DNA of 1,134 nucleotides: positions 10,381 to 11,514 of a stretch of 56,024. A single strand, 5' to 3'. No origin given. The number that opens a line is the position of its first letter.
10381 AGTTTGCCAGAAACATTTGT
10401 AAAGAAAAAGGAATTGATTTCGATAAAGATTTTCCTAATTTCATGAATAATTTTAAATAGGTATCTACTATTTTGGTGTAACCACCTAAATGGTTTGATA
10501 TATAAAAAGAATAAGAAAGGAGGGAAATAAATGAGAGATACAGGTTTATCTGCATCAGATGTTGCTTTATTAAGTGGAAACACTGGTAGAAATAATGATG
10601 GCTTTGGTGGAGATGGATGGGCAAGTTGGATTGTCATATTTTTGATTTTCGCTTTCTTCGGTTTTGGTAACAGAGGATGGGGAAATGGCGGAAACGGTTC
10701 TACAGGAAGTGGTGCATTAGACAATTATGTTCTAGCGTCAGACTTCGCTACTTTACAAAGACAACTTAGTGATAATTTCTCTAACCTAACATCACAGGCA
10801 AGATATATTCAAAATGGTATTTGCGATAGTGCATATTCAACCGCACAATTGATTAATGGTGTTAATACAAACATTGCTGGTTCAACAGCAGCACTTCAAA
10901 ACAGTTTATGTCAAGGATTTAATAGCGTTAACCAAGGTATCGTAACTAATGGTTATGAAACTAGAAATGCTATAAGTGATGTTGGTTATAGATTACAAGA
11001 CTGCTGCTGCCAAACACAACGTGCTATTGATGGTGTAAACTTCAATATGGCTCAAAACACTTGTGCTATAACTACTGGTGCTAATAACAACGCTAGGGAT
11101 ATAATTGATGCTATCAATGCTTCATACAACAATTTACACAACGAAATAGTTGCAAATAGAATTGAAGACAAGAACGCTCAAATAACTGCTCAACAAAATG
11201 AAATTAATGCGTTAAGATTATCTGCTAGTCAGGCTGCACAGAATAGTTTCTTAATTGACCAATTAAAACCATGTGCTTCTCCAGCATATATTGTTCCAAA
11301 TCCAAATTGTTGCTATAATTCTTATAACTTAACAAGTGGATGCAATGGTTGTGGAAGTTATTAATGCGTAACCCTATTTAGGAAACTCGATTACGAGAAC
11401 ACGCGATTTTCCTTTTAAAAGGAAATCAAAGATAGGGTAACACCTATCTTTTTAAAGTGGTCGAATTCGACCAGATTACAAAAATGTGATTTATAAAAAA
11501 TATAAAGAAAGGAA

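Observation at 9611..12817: Terminator-bounded accessory cassette of six to seven low-complexity, Cys-rich or BclA-C-like proteins at the end of the early arm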

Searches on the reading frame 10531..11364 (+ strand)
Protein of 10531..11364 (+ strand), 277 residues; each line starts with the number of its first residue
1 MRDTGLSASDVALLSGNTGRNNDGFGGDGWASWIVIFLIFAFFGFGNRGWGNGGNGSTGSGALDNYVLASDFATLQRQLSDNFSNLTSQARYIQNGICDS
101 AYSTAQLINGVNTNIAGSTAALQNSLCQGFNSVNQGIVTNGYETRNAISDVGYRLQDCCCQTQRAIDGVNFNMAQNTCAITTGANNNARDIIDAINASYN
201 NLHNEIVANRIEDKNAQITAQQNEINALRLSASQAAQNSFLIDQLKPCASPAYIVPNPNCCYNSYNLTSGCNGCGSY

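Call 5: search_protein_families(library=pfam, proteins=[window:10531-11364:+], max_evalue=1)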
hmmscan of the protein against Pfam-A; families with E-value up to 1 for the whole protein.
window:10531-11364:+ (277 aa): 2 families
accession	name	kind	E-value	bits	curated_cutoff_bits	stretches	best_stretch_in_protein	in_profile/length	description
PF08581.15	Tup_N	-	0.042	14.6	28.7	1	189-231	3-47/77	Tup N-terminal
PF12092.13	DUF3568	-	0.4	11.2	23.2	1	185-228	44-87/124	Protein of unknown function (DUF3568)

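Call 6: search_protein_families(library=phrogs, proteins=[window:10531-11364:+], max_evalue=0.01)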
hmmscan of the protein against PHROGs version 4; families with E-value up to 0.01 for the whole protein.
window:10531-11364:+ (277 aa): 2 families
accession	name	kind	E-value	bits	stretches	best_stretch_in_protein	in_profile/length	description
phrog_16490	-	unknown function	2e-36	127.1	1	4-275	5-276/286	-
phrog_1955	-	unknown function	0.0091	17.2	0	200-238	28-66/106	-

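Call 9: search_dna_similar(query=window:10531-11364:+, collection=phages, mode=protein, max_rows=40, max_evalue=0.001)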
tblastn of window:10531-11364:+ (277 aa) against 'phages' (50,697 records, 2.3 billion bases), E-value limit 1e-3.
Records with a match: 40; places in all: 40; records where one place covers at least 80% of the query: 16.
Best place of each record, by identity: <60% 40.
By first word of the organism name: Bacteriophage 20; uncultured 8; Clostridium 5; Dulem 4; bajarodcaudo 2; Bacteroides 1.
By host as written in the record: - 29; Clostridium perfringens 3; Varecia variegata 2; Propithecus coquereli 2; Peromyscus fraterculus 1; Clostridium perfringens 2589 1; Clostridium perfringens 012 1; Bacteroides uniformis MB20-41 1.
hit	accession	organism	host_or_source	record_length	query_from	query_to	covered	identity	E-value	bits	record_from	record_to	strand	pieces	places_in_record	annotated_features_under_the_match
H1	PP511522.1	Dulem virus 35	Varecia variegata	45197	5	275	98%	41.1%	4e-39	150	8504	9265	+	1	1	hypothetical protein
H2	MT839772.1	Bacteriophage sp.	human fecal samples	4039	1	274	99%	35.2%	9e-21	97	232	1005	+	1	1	record has no annotation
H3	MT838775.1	Bacteriophage sp.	human fecal samples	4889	1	262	95%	36.4%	2e-22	102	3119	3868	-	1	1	record has no annotation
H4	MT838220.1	Bacteriophage sp.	human fecal samples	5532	4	271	97%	35.2%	5e-27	115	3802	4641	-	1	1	record has no annotation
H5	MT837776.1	Bacteriophage sp.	human fecal samples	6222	1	271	98%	34.8%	3e-21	99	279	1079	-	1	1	record has no annotation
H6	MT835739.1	Bacteriophage sp.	human fecal samples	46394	3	272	97%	34.8%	2e-18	91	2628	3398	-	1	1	record has no annotation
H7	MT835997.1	Bacteriophage sp.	human fecal samples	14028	1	274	99%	34.0%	7e-20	95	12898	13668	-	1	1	record has no annotation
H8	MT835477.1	Bacteriophage sp.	human fecal samples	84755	1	271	98%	33.6%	6e-18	89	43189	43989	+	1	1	record has no annotation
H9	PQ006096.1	bajarodcaudo virus 5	Peromyscus fraterculus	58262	1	263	95%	33.8%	1e-21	100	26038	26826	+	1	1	hypothetical protein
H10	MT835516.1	Bacteriophage sp.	human fecal samples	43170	1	259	94%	33.2%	1e-18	91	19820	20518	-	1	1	record has no annotation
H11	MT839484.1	Bacteriophage sp.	human fecal samples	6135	5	258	92%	31.7%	5e-18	89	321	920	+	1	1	record has no annotation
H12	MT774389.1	uncultured phage cr116_1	human feces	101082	1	272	98%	29.1%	2e-8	61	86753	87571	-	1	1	spike protein/glycoprotein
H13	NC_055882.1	uncultured phage cr116_1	human feces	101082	1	272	98%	29.1%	2e-8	61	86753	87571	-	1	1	spike protein/glycoprotein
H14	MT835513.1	Bacteriophage sp.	human fecal samples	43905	33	258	82%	33.5%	3e-15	81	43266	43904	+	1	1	record has no annotation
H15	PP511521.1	Dulem virus 36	Varecia variegata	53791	1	265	96%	28.5%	3e-11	69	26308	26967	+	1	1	hypothetical protein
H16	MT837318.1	Bacteriophage sp.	human fecal samples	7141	1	273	99%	23.8%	2e-4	48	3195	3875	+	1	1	record has no annotation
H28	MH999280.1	Clostridium phage CPD1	Clostridium perfringens 2589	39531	131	275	52%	32.0%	1e-10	67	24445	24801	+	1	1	hypothetical protein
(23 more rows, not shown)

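Call 11: get_annotated_region(hit=H1, flank=9000)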
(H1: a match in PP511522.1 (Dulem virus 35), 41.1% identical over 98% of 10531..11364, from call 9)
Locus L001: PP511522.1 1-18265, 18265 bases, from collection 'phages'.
description: Dulem virus 35 isolate Duke_24FS_4, complete genome.
organism: Dulem virus 35 (NCBI taxid 3145753)
taxonomy: Viruses; Duplodnaviria; Heunggongvirae; Uroviricota; Caudoviricetes
host: Varecia variegata; source: feces; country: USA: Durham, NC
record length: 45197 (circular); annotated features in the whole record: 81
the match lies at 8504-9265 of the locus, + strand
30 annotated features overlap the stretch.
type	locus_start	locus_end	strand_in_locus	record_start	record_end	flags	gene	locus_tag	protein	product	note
CDS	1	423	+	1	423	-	-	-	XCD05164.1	terminase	-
CDS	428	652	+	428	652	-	-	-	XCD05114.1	hypothetical protein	-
CDS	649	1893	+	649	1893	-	-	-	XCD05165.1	terminase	-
CDS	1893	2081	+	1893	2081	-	-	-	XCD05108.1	hypothetical protein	-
CDS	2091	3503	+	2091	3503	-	-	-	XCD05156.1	portal protein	-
CDS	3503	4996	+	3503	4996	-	-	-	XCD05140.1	hypothetical protein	-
CDS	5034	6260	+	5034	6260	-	-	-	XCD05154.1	minor capsid protein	-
CDS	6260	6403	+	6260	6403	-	-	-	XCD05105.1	hypothetical protein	-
CDS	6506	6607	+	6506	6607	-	-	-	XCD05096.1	hypothetical protein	-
CDS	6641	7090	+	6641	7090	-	-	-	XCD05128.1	hypothetical protein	-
CDS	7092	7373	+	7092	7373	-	-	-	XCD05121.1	hypothetical protein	-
CDS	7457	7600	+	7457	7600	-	-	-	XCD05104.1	hypothetical protein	-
CDS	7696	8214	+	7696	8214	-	-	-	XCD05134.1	hypothetical protein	-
CDS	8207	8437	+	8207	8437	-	-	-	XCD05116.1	hypothetical protein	-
CDS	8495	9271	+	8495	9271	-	-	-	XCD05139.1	hypothetical protein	-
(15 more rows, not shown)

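Call 12: get_annotated_region(hit=H16, flank=4000)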
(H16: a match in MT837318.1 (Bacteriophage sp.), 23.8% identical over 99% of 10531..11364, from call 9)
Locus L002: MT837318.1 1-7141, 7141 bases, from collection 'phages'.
description: UNVERIFIED: Bacteriophage sp. clone scaffold_4459 genomic sequence.
organism: Bacteriophage sp. (NCBI taxid 38018)
taxonomy: Viruses
host: -; source: human fecal samples; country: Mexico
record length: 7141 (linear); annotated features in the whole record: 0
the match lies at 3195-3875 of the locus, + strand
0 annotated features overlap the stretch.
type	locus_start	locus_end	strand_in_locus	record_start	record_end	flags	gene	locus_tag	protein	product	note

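Call 14: find_homologous_proteins(query=window:10531-11364:+, max_evalue=0.001)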
Query window:10531-11364:+ (277 aa): 7189 proteins with E <= 0.001 among 8000 candidates; the best 120 are listed.
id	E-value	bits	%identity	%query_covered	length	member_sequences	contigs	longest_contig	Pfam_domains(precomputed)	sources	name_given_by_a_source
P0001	5.9e-170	582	96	100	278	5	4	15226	-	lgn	-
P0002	1.8e-168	577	93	100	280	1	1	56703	-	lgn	-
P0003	1.2e-158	545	91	100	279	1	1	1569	-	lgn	-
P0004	7.6e-158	542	89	100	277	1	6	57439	-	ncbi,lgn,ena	-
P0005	2.1e-154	531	87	100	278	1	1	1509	-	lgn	-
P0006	7.3e-153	526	86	100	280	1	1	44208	-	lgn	-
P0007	1.4e-152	525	87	100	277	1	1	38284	-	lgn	-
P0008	5.1e-152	523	84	100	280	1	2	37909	-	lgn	-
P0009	1.0e-151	522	88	100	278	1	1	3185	-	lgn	-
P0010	2.3e-150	518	85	100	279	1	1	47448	-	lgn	-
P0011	2.5e-149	514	83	100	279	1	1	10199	-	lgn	-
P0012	3.7e-147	507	82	100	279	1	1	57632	-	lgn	-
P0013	5.2e-147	507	86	100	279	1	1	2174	-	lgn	-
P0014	6.6e-147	506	81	100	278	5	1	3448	-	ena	-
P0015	1.1e-145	502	79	100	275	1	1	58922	-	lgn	-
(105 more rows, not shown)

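Call 15: search_solved_structures(query=window:10531-11364:+, max_evalue=10)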
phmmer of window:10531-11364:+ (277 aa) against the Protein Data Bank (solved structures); distinct sequences matched with E-value up to 10: 3.
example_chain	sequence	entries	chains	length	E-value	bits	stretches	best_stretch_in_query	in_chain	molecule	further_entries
2wpq_A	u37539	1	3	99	0.47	13.2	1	153-221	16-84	TRIMERIC AUTOTRANSPORTER ADHESIN FRAGMENT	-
4gnk_E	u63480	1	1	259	3.1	10.5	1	159-230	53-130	1-phosphatidylinositol 4,5-bisphosphate phosphodiesterase beta-3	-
7ucq_H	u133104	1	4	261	5.3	9.8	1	6-76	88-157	230AS-18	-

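Call 20: get_annotated_region(hit=H12, flank=6000)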
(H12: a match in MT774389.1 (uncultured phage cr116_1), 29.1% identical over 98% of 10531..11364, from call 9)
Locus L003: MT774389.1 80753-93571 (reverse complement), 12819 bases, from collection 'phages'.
description: Uncultured phage cr116_1, complete genome.
organism: uncultured phage cr116_1 (NCBI taxid 2772073)
taxonomy: Viruses; Duplodnaviria; Heunggongvirae; Uroviricota; Caudoviricetes; Crassvirales; Steigviridae; Asinivirinae; Pamirivirus; Pamirivirus faecium
host: -; source: human feces; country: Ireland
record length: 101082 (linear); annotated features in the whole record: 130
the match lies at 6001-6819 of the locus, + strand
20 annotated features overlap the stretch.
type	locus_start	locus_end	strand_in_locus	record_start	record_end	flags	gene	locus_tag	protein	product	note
CDS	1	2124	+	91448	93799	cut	-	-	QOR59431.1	hypothetical protein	gp_24167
CDS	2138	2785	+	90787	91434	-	-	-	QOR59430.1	hypothetical protein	gp_24166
CDS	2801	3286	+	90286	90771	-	-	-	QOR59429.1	hypothetical protein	gp_24165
CDS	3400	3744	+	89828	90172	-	-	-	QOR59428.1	hypothetical protein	gp_24164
CDS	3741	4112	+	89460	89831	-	-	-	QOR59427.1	lysis regulatory protein/holin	gp_24163; Phage lysis regulatory protein/holin [phiCrAss001]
CDS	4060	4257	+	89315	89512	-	-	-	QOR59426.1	hypothetical protein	gp_24162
CDS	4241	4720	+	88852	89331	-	-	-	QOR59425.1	L,D-carboxypeptidase/transpeptidase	gp_24161; L,D-carboxypeptidase/Transpeptidase [phiCrAss001]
CDS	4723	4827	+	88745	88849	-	-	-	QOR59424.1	hypothetical protein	gp_24160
CDS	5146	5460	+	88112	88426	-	-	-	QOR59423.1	terminase small subunit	gp_24159; Excisionase, terminase small subunit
CDS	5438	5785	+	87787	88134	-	-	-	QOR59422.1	hypothetical protein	gp_24158; VOG3488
CDS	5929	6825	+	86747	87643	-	-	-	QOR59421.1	spike protein/glycoprotein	gp_24157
CDS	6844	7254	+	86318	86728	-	-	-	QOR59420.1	hypothetical protein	gp_24156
CDS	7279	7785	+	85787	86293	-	-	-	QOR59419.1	hypothetical protein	gp_24155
CDS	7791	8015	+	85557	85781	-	-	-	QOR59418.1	hypothetical protein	gp_24154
CDS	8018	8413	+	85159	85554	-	-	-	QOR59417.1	hypothetical protein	gp_24153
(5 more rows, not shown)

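Call 21: get_annotated_region(hit=H28, flank=5000)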
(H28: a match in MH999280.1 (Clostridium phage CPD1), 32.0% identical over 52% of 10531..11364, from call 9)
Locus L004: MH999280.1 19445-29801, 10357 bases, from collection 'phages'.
description: Clostridium phage CPD1, complete genome.
organism: Clostridium phage CPD1 (NCBI taxid 2420238)
taxonomy: Viruses; Duplodnaviria; Heunggongvirae; Uroviricota; Caudoviricetes
host: Clostridium perfringens 2589; source: -; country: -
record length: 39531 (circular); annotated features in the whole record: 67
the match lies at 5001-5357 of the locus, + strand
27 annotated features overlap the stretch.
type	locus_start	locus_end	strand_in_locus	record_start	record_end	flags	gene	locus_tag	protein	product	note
CDS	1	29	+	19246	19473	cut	-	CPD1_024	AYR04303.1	putative holin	-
CDS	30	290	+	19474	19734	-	-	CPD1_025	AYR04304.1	recombination related exonuclease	-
CDS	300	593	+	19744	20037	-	-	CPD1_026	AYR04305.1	hypothetical protein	-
CDS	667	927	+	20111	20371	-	-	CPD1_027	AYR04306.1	hypothetical protein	-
CDS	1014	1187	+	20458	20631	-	-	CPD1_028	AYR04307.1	hypothetical protein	-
CDS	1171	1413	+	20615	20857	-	-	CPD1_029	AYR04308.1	hypothetical protein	-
CDS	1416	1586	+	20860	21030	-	-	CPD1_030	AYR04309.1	hypothetical protein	-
CDS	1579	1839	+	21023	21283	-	-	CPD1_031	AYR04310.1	hypothetical protein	-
CDS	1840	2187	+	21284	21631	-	-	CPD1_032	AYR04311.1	hypothetical protein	-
CDS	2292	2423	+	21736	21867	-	-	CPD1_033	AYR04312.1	hypothetical protein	-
CDS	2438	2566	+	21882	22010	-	-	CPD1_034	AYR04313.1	hypothetical protein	-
CDS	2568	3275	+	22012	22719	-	-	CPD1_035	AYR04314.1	DNA binding protein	kilA protein, putative phage-related DNA binding protein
CDS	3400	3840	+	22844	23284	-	-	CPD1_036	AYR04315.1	hypothetical protein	-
CDS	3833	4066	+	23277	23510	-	-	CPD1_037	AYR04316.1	hypothetical protein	-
CDS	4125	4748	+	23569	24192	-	-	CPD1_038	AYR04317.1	hypothetical protein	-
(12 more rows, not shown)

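Call 22: get_annotated_region(hit=H9, flank=6000)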
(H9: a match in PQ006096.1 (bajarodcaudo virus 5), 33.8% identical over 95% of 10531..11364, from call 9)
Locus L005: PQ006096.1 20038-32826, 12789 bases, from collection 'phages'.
description: Bajarodcaudo virus 5 isolate BGG_03_5, complete genome.
organism: bajarodcaudo virus 5 (NCBI taxid 3342784)
taxonomy: Viruses; Duplodnaviria; Heunggongvirae; Uroviricota; Caudoviricetes
host: Peromyscus fraterculus; source: feces; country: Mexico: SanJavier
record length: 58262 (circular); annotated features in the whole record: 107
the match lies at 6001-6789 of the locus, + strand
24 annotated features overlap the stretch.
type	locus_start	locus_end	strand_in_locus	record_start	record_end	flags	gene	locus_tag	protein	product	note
CDS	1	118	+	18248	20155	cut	-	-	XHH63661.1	hypothetical protein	-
CDS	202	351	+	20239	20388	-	-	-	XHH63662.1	hypothetical protein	-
CDS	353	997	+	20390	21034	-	-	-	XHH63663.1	hypothetical protein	-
CDS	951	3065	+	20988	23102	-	-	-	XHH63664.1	hypothetical protein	-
CDS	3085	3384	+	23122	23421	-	-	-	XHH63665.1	hypothetical protein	-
CDS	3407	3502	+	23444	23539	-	-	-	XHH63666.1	hypothetical protein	-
CDS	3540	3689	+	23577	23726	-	-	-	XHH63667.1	r1t holin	-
CDS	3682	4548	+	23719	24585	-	-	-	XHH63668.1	C39-like family peptidase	-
CDS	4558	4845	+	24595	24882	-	-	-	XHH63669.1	hypothetical protein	-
CDS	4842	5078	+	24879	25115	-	-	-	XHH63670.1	hypothetical protein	-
CDS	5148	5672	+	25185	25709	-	-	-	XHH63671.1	hypothetical protein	-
CDS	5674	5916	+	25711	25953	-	-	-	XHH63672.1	hypothetical protein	-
CDS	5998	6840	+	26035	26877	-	-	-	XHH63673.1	hypothetical protein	-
CDS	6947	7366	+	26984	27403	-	-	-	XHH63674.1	hypothetical protein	-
CDS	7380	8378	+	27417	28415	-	-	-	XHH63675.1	hypothetical protein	-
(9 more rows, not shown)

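Call 35: find_related_loci(query=A1, collection=genome_contigs, flank=6000)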
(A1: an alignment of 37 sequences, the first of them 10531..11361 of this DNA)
Query A1 (277 aa) in genome_contigs; peptide patterns used: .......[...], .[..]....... (x = any residue, [..] = any of these).
70 stretches matched a pattern; 40 encode a relative of the query (tblastn E <= 1e-3); 40 distinct loci.
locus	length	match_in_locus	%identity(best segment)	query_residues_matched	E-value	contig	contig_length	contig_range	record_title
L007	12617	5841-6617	62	1-277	6e-98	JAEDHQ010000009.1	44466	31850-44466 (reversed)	MAG: Bacilli bacterium isolate MAG140 NODE_432_length_44466_cov_9.715026, whole genome shotgun sequence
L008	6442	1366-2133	62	1-277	4e-94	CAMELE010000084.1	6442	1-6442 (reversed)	MAG: uncultured Mollicutes bacterium isolate SRR11489748_bin.2_metaWRAP_v1.3_MAG genome assembly, contig: ERZ11466799.17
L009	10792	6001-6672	62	30-275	3e-88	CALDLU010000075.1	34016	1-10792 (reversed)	MAG TPA_asm: uncultured Clostridia bacterium isolate SRR1747028_bin.21_CONCOCT_v1.1_MAG genome assembly, contig: ERZ8082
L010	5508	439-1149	58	7-272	3e-84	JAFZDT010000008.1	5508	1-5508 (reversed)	MAG: Erysipelotrichaceae bacterium isolate RGIG7674 Water_buffalos_Rectum-1__c22102, whole genome shotgun sequence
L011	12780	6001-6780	56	1-277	1e-82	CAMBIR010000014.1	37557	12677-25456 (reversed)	MAG: uncultured Firmicutes bacterium isolate SRR17382103_bin.30_metaWRAP_v1.3_MAG genome assembly, contig: ERZ10544652.5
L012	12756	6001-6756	59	3-266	2e-80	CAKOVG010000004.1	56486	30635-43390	MAG: uncultured Clostridia bacterium isolate REFINED_METABAT215_TOP10_CONTIGS_1500_ASSEMBLY_K77_MERGED__Hadza_MoBio_hadz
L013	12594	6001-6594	61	64-277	3e-78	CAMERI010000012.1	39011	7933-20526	MAG: uncultured bacterium isolate SRR11489791_bin.18_metaWRAP_v1.3_MAG genome assembly, contig: ERZ11466804.855, whole g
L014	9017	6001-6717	57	3-277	8e-78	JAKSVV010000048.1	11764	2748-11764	MAG: Clostridia bacterium isolate Horse_feces368 MAG368_48, whole genome shotgun sequence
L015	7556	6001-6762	52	1-263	3e-77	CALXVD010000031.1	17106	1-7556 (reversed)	MAG: uncultured Clostridia bacterium isolate BRZ_NF__bin38 genome assembly, contig: BRZ_NF__NODE_3382_length_17106_cov_1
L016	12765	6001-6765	54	1-264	5e-74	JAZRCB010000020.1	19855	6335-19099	MAG: Candidatus Onthomorpha sp. isolate T1900045121_TC20190115.MAGScoT_cleanbin_000001 SGB_4836_k141_242006, whole genom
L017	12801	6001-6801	53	1-266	7e-73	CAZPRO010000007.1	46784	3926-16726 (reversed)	MAG TPA_asm: uncultured Clostridium sp. isolate SRP313737_co1_101 genome assembly, contig: NODE_1286_length_46784_cov_13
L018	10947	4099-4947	51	5-277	5e-72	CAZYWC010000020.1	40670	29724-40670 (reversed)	MAG TPA_asm: uncultured Vampirovibrio sp. isolate binchicken_co323_251 genome assembly, contig: NODE_700_length_40670_co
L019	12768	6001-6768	51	3-273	1e-69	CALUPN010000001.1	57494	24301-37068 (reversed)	MAG: Candidatus Gastranaerophilales bacterium isolate BRZ_FN__bin75 genome assembly, contig: BRZ_FN__NODE_576_length_574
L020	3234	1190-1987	50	1-275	6e-68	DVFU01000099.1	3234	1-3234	MAG TPA_asm: Candidatus Faecenecus gallistercoris isolate CHK165-10780 CHK165__C296925_L3234_ERR2241971, whole genome sh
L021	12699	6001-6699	54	34-268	4e-67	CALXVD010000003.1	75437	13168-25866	MAG: uncultured Clostridia bacterium isolate BRZ_NF__bin38 genome assembly, contig: BRZ_NF__NODE_475_length_75437_cov_16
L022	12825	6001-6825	50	3-268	4e-66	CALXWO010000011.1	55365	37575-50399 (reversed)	MAG: uncultured Clostridia bacterium isolate BRZ_DA__bin48 genome assembly, contig: BRZ_DA__NODE_789_length_55365_cov_11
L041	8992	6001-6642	44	32-258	4e-33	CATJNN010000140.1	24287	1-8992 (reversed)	MAG: uncultured Clostridia bacterium isolate iMGMC-609_1678881728 genome assembly, contig: MegahitA5_20144, whole genome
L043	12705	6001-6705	34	33-275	3e-29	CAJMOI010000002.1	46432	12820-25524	TPA_asm: uncultured bacterium isolate SRR1778451-bin.23 genome assembly, contig: NODE_603_length_46432_cov_4.035168, who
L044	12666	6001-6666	35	31-275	2e-27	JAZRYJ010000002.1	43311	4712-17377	MAG: Candidatus Methanarcanum sp. isolate T1900044950_TA20190003.MAGScoT_cleanbin_000010 SGB_3591_k141_318567, whole gen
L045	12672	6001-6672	35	28-275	1e-25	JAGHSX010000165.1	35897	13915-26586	MAG: Candidatus Scybalousia scybalohippi isolate E3_144 c_000000857690, whole genome shotgun sequence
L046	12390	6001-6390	51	150-277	1e-28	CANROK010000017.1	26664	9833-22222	MAG: uncultured Bacilli bacterium isolate Lapin-020__bin27 genome assembly, contig: Lapin-020__NODE_2255_length_26664_co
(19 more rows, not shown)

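Call 37: predict_structure(alignment_id=A1)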
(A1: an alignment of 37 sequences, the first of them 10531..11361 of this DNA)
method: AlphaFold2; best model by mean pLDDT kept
length: 277 residues; sequences in the alignment: 37
mean_pLDDT: 41.0   pTM: 0.18
mean pLDDT of the five models: 41.0, 38.7, 36.6, 36.5, 35.2
residues with pLDDT >= 90: 0; 70-90: 0; 50-70: 51; < 50: 226
segments of 3 or more residues with pLDDT < 50: 1-31, 43-189, 244-277
pLDDT, mean of each block of 10 residues (from residue 1): 39 41 37 56 39 32 32 35 37 36 38 39 42 37 35 32 36 39 45 54 52 54 55 52 44 39 37 35
secondary structure, 60 per line:
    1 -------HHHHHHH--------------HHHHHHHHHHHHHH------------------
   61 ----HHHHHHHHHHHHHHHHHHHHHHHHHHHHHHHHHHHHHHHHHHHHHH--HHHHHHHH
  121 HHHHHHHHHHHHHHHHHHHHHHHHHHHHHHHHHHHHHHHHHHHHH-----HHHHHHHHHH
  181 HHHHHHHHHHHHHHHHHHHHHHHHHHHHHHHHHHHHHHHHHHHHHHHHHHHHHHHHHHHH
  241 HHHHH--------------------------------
elements in order: H8-14 H29-42 H65-110 H113-165 H171-245

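Call 50: search_protein_families(library=pfam, alignment_id=A4, max_evalue=1)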
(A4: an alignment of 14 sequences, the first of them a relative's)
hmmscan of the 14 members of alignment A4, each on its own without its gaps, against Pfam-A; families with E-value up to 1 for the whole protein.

A. member 1, L022:6961-7389:+ (143 aa): 0 families

B. families by the number of members that match (of 14 scanned): 7 families
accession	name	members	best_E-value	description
PF19061.5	DUF5757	3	0.015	Family of unknown function (DUF5757)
PF10909.13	DUF2682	1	0.024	Protein of unknown function (DUF2682)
PF14601.11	TFX_C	1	0.046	DNA_binding protein, TFX, C-term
PF19568.5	Spore_III_AA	1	0.094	Sporulation stage III, protein AA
PF20873.2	PriS_C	1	0.095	Primase chain A, C-terminal domain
PF21992.2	DUF6927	1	0.11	Domain of unknown function (DUF6927)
PF04736.17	Eclosion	1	0.81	Eclosion hormone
